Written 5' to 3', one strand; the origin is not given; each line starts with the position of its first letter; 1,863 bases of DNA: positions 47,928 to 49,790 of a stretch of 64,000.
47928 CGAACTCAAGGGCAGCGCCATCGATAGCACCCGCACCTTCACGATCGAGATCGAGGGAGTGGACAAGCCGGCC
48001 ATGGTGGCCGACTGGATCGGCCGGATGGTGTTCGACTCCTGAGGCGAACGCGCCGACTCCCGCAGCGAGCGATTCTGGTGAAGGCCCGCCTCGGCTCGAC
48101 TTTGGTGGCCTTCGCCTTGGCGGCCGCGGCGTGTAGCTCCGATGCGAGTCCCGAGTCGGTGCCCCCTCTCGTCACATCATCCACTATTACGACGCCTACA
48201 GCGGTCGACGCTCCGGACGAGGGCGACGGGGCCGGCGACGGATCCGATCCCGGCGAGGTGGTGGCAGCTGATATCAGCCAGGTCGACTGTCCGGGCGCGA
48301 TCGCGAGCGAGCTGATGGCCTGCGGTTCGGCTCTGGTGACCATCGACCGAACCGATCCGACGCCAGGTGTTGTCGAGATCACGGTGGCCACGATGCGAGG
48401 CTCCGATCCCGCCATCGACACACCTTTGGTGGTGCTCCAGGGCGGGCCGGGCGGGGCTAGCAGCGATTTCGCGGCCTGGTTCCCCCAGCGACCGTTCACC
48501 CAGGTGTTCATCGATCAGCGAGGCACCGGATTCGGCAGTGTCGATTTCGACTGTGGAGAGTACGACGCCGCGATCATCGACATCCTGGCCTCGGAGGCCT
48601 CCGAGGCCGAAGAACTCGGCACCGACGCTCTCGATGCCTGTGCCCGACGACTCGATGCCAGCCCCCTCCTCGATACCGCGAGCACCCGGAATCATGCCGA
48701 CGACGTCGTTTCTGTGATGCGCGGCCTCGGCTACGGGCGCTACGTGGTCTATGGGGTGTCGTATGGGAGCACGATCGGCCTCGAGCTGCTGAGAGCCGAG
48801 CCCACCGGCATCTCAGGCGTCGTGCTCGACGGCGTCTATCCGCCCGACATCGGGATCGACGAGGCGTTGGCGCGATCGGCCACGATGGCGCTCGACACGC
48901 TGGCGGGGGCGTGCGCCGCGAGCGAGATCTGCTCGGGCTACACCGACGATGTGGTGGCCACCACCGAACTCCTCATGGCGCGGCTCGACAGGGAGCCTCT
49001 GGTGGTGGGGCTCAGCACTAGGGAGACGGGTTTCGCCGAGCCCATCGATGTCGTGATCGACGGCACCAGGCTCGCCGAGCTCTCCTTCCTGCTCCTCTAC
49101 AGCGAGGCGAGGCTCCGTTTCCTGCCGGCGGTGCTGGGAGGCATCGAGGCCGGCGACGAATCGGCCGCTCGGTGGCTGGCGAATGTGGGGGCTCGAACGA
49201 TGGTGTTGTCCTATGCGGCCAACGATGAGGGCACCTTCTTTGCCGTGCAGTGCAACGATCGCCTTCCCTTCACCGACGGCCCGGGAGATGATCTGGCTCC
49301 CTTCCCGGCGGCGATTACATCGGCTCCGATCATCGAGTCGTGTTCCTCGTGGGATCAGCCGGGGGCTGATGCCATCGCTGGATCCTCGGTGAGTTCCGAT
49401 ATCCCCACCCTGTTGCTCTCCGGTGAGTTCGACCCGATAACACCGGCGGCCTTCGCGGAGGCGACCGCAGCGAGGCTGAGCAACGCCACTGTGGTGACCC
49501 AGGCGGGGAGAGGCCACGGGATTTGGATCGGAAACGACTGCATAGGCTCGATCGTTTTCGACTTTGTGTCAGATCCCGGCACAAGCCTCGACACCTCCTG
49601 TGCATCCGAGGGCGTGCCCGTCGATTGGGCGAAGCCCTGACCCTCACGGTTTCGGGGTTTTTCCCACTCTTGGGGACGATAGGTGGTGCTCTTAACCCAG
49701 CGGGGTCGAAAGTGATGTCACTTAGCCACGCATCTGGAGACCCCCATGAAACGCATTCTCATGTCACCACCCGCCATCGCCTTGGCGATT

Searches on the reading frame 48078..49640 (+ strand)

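Call 84: search_protein_families(library=pfam, proteins=[window:48078-49640:+], max_evalue=0.00001)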
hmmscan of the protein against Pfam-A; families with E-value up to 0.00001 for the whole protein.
window:48078-49640:+ (520 aa): 2 families
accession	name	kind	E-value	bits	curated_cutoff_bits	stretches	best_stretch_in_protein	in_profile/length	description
PF08386.16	Abhydrolase_4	-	2.4e-17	63.4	21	1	420-508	13-103/103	TAP-like protein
PF00561.26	Abhydrolase_1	-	2.5e-14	54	25.8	1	116-257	2-106/245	alpha/beta hydrolase fold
